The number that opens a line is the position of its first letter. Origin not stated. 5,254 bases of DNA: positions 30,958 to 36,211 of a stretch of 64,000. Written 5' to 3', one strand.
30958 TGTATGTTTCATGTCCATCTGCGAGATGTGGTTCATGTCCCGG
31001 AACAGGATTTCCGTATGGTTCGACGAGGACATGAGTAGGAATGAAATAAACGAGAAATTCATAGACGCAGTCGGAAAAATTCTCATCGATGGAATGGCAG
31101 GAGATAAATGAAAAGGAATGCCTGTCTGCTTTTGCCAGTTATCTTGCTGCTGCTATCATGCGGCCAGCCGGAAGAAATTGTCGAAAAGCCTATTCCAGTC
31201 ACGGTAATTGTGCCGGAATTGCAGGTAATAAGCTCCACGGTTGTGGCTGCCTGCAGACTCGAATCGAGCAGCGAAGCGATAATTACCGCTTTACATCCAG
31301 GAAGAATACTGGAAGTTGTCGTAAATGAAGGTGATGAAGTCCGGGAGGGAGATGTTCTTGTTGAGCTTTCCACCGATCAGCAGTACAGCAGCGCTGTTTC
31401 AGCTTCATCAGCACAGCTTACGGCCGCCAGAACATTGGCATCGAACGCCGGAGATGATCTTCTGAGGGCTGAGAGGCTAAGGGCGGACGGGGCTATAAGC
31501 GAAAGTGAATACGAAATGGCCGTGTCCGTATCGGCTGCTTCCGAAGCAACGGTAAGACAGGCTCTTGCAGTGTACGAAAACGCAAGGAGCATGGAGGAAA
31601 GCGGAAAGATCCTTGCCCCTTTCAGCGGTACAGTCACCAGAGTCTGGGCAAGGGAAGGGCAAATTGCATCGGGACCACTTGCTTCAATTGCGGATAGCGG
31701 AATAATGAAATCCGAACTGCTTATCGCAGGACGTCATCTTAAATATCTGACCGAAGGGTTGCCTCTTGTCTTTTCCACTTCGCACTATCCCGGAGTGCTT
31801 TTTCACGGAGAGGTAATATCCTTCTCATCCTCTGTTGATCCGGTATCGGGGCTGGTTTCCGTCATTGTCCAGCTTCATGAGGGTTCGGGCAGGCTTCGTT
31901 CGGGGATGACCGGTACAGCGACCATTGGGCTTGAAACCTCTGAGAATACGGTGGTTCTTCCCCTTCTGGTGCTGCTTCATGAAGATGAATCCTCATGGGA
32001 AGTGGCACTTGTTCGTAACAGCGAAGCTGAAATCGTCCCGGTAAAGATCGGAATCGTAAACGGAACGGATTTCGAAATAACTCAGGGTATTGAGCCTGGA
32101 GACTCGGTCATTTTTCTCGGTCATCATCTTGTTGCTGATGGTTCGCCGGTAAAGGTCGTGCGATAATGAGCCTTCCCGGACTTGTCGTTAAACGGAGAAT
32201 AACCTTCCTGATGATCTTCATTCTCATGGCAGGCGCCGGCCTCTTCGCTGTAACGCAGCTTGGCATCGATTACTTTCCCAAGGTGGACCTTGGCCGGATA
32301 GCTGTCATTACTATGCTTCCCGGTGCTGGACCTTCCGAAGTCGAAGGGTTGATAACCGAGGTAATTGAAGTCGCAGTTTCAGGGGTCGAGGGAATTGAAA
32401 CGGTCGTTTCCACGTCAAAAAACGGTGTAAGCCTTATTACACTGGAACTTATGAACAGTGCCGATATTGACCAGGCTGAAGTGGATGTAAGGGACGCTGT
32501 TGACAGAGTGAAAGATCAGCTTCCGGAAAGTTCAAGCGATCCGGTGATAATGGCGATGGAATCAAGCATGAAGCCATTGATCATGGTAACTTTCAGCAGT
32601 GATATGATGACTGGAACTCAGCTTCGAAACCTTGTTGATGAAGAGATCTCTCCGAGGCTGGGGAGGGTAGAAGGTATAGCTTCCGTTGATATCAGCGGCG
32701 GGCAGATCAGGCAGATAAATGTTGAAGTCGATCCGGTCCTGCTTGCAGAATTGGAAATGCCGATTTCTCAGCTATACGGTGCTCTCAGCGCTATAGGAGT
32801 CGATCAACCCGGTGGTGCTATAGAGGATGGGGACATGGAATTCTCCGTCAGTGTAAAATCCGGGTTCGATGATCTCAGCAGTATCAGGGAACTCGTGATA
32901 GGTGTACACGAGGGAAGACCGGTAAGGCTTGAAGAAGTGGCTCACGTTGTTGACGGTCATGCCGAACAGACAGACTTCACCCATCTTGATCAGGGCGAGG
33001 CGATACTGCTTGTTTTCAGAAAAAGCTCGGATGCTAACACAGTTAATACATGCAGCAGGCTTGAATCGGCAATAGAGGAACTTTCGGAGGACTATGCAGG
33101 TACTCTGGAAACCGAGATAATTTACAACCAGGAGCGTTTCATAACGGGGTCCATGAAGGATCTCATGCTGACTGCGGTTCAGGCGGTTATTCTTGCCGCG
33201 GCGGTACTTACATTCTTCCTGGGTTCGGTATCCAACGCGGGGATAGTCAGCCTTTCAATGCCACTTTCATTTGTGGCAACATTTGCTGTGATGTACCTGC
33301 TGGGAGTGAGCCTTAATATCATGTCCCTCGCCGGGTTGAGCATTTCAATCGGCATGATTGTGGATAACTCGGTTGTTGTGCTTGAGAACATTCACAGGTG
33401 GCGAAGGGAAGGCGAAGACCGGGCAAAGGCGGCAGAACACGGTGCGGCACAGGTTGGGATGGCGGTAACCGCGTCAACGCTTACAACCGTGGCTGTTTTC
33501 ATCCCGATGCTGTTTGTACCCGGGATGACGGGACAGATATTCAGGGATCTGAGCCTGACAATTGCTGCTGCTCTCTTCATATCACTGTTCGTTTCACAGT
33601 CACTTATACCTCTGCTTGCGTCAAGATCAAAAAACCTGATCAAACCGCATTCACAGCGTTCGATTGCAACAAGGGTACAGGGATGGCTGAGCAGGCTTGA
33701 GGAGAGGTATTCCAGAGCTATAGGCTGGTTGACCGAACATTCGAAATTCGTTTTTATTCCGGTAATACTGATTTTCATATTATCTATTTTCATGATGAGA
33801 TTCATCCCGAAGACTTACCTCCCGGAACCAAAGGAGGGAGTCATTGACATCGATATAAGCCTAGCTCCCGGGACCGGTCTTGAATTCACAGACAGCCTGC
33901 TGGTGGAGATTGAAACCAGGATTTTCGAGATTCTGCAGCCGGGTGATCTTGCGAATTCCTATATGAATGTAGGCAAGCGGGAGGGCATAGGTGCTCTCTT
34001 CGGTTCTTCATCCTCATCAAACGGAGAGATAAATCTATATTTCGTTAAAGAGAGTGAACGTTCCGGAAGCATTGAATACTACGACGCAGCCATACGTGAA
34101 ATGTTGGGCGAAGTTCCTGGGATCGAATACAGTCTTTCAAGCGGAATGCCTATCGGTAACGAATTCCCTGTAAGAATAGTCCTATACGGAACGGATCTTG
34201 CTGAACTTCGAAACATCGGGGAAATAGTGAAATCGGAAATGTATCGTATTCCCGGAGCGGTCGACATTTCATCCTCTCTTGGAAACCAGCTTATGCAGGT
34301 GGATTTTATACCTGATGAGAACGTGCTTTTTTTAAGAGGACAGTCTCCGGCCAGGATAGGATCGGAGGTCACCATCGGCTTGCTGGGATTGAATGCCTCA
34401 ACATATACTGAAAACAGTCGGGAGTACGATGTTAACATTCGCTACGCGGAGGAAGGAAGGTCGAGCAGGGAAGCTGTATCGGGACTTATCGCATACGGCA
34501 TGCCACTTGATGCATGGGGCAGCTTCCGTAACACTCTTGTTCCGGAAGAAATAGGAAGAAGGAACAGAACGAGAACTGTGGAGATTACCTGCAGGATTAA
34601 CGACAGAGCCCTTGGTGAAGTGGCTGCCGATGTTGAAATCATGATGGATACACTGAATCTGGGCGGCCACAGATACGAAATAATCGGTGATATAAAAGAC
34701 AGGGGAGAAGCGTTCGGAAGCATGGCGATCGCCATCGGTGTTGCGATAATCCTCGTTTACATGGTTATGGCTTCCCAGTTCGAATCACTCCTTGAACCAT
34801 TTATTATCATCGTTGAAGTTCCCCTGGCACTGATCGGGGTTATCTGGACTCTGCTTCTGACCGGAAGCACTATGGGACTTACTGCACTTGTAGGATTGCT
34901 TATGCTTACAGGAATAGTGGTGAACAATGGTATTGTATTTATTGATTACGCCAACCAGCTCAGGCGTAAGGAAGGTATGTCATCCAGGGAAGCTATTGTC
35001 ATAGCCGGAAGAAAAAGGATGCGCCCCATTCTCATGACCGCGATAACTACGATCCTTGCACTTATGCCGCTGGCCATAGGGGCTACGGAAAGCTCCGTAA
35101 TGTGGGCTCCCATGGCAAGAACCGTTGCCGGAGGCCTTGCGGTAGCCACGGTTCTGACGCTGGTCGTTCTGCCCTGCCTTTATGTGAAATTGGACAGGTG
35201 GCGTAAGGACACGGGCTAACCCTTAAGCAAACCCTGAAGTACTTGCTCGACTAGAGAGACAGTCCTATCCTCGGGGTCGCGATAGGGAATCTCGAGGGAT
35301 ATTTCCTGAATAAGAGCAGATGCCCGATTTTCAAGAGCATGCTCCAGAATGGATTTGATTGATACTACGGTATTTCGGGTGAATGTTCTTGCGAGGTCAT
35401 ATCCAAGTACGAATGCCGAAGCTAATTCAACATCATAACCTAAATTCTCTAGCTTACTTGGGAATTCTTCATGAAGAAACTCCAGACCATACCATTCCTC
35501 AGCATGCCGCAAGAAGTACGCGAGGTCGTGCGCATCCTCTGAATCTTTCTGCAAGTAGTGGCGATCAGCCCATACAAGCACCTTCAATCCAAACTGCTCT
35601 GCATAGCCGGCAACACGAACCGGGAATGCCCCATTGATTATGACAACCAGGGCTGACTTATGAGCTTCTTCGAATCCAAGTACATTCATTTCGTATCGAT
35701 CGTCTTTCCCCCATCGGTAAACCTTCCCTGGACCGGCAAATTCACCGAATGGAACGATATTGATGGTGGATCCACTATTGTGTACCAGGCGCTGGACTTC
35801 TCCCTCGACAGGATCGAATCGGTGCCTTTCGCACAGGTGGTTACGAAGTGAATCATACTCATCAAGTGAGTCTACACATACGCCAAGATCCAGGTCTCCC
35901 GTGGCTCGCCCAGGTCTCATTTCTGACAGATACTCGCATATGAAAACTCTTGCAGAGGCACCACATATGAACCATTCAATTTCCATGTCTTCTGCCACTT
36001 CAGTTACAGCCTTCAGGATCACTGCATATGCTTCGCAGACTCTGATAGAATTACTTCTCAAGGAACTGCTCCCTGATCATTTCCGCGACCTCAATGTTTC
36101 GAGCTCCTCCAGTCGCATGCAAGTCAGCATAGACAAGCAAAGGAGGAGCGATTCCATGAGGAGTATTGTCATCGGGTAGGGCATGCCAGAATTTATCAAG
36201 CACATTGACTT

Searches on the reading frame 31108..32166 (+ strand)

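Call 36: search_protein_families(library=pfam, proteins=[window:31108-32166:+], max_evalue=0.1)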
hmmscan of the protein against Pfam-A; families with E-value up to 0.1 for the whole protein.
window:31108-32166:+ (352 aa): 11 families
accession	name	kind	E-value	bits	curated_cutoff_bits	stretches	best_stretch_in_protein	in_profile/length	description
PF16576.10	HlyD_D23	-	2.7e-14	53.4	30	1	46-267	9-212/214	Barrel-sandwich domain of CusB or HlyD membrane-fusion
PF13437.12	HlyD_3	-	3.6e-10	41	22.2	1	167-264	1-104/106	HlyD family secretion protein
PF13533.13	Biotin_lipoyl_2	-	1.6e-07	31.4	29.8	1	61-87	5-31/32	Biotin-lipoyl like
PF00364.28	Biotin_lipoyl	-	5.5e-06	26.6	22.1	1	60-90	10-39/73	Biotin-requiring enzyme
PF13375.12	RnfC_N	-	0.0019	18.6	25.6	0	61-101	35-73/101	RnfC Barrel sandwich hybrid domain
PF00358.26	PTS_EIIA_1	-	0.0038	17.4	27.2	0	64-91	80-107/127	phosphoenolpyruvate-dependent sugar phosphotransferase system, EIIA 1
PF09851.14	SHOCT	-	0.0065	16.6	27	1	120-138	5-23/28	Short C-terminal domain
PF05896.17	NQRA_N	-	0.0082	16.8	25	0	54-90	26-62/94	NqrA N-terminal barrel-sandwich hybrid domain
PF20315.3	DUF6611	-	0.023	15.2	27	1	99-139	116-156/168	Family of unknown function (DUF6611)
PF06898.16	YqfD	-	0.044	13.1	25.2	0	70-106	205-242/379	Putative stage IV sporulation protein YqfD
PF05120.17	GvpG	-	0.093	13.3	30.6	0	116-137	35-56/67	Gas vesicle protein G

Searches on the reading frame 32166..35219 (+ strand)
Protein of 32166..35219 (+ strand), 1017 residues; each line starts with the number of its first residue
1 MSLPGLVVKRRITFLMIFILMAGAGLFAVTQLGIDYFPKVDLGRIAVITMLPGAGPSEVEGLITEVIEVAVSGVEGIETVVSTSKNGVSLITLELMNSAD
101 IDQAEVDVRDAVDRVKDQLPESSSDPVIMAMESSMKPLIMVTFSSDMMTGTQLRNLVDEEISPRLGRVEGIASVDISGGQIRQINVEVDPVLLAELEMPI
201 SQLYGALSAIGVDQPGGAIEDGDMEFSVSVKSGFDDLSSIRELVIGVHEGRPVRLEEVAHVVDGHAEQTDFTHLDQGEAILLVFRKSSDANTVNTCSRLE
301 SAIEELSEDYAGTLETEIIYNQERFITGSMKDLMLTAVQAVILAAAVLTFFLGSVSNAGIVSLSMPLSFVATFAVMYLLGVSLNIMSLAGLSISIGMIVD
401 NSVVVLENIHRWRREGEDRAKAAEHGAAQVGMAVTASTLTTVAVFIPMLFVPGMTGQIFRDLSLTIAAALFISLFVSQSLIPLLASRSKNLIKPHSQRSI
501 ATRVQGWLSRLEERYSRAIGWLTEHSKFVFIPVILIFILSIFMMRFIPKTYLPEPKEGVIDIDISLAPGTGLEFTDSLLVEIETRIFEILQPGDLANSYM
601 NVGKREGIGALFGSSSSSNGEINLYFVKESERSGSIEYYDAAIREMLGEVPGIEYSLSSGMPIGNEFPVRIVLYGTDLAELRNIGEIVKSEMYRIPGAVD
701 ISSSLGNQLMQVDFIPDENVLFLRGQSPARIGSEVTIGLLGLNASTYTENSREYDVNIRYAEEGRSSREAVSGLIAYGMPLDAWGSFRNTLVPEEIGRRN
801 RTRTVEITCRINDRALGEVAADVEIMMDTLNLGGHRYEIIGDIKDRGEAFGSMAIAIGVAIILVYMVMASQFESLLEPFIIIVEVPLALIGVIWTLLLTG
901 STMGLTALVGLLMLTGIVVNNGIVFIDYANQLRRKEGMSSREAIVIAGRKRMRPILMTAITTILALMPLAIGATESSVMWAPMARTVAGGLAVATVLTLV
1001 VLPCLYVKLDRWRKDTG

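Call 36: search_protein_families(library=pfam, proteins=[window:32166-35219:+], max_evalue=0.1)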
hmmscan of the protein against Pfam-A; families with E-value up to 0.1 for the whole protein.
window:32166-35219:+ (1017 aa): 3 families
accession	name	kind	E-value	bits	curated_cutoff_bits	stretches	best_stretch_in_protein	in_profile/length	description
PF00873.25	ACR_tran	-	1.2e-214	715.7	28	1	6-1009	4-1020/1021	AcrB/AcrD/AcrF family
PF03176.21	MMPL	-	1.9e-14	53.8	20.5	2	327-507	139-319/333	MMPL family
PF02355.23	SecD_SecF_C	-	4.2e-09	36.5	20.5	2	850-975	30-155/189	Protein export membrane protein SecD/SecF, C-terminal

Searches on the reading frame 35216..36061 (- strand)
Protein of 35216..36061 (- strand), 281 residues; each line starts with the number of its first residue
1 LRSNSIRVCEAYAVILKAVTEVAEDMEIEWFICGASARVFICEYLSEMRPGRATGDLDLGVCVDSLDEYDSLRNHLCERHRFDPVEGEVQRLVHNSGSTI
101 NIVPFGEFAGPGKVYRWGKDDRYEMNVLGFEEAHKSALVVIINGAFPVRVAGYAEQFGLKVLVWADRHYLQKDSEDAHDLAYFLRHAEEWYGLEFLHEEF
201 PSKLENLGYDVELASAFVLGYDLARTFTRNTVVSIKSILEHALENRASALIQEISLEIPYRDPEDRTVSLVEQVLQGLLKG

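Call 4: search_protein_families(library=pfam, proteins=[window:35216-36061:-], max_evalue=0.01)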
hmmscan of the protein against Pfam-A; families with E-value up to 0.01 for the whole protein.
window:35216-36061:- (281 aa): 1 family
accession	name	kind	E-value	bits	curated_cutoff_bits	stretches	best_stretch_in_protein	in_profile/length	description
PF08843.17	AbiEii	-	0.0016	18.8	22.5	1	51-187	31-171/238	Nucleotidyl transferase AbiEii toxin, Type IV TA system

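Call 5: search_protein_families(library=ncbifam, proteins=[window:35216-36061:-], max_evalue=0.01)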
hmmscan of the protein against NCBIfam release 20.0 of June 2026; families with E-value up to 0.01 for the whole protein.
window:35216-36061:- (281 aa): 0 families
